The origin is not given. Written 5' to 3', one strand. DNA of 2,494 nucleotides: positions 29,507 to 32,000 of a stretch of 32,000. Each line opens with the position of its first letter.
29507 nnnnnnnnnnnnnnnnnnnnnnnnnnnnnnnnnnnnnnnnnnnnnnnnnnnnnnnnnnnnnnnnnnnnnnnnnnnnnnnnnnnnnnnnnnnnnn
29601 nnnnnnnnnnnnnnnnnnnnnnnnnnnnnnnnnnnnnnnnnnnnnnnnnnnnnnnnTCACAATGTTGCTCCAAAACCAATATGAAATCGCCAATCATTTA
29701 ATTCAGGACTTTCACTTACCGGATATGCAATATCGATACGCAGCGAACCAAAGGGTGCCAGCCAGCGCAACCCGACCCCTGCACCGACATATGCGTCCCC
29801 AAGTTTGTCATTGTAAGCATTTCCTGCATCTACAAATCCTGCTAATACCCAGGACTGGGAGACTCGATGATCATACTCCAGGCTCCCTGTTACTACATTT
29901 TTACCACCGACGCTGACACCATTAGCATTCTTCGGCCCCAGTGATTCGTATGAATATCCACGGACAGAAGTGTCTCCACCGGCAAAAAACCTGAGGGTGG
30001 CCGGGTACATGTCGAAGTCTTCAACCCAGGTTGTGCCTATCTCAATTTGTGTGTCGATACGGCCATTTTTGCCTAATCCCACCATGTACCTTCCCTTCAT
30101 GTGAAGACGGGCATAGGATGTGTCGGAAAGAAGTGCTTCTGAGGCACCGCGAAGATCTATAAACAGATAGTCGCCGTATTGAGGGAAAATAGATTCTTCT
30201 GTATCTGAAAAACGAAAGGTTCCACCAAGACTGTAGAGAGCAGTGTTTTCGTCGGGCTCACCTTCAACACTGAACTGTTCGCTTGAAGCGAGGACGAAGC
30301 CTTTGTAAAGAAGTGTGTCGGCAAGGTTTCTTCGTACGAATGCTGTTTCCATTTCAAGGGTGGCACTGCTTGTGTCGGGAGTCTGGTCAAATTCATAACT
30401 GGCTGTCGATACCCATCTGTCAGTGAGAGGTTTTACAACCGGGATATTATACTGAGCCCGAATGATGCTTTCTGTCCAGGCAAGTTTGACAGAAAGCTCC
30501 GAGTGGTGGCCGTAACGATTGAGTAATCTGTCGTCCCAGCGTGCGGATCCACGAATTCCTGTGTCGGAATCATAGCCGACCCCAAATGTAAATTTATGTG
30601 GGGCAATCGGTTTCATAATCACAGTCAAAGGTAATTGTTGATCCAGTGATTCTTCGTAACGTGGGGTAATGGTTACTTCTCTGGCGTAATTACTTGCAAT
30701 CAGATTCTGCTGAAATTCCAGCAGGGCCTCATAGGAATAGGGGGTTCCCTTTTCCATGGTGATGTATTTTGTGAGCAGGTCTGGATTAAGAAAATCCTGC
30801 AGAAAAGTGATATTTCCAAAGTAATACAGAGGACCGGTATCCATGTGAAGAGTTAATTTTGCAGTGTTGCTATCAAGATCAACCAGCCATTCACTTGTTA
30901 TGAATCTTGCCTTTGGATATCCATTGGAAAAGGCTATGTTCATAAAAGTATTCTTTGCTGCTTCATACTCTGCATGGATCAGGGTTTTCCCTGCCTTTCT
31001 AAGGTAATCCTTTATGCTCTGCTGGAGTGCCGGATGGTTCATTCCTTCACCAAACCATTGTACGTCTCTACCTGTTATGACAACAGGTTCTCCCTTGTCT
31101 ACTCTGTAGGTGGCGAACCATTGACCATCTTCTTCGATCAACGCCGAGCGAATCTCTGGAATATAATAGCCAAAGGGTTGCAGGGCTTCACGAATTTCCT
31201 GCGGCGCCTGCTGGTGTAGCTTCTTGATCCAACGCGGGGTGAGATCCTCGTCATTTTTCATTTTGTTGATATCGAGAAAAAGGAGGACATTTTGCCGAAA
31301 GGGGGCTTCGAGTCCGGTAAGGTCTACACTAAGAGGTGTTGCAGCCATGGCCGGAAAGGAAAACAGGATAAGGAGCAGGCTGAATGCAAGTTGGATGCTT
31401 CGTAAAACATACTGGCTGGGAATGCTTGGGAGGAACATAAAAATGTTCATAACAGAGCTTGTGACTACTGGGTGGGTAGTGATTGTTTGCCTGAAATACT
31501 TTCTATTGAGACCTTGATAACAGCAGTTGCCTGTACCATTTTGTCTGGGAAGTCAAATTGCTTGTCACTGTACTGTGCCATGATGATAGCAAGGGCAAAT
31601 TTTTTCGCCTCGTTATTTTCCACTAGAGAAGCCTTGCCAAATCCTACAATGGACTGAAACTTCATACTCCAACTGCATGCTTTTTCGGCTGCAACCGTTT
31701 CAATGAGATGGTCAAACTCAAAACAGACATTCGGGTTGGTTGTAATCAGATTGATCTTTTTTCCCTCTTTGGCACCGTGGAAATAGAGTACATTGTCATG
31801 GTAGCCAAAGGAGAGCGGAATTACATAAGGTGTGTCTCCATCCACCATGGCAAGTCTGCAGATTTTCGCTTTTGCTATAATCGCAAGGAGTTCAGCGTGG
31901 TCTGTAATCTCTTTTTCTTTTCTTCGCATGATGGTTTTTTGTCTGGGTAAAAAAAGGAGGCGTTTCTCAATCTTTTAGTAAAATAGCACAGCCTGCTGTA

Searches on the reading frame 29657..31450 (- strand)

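Call 8: search_protein_families(library=pfam, proteins=[window:29657-31450:-])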
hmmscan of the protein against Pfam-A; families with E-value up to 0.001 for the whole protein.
window:29657-31450:- (597 aa): 3 families
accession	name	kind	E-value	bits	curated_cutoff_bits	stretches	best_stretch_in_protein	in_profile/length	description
PF01103.29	Omp85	-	1.7e-32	113.7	24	1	340-596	70-324/325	Omp85 superfamily domain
PF17243.7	POTRA_TamA_1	-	4.8e-19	68.7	26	1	41-118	1-73/74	POTRA domain TamA domain 1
PF07244.20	POTRA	-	1.9e-06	28.9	21.3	0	209-271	1-65/79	Surface antigen variable number repeat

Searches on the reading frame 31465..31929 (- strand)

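Call 8: search_protein_families(library=pfam, proteins=[window:31465-31929:-])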
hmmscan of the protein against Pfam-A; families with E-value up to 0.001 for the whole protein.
window:31465-31929:- (154 aa): 2 families
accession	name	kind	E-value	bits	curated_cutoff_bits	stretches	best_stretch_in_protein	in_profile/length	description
PF12900.13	Pyridox_ox_2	-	7.7e-27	94.4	27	1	10-149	1-140/140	Pyridoxamine 5'-phosphate oxidase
PF01243.27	PNPOx_N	-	1.3e-08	35.7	28.1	1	12-146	3-117/120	Pyridoxamine 5'-phosphate oxidase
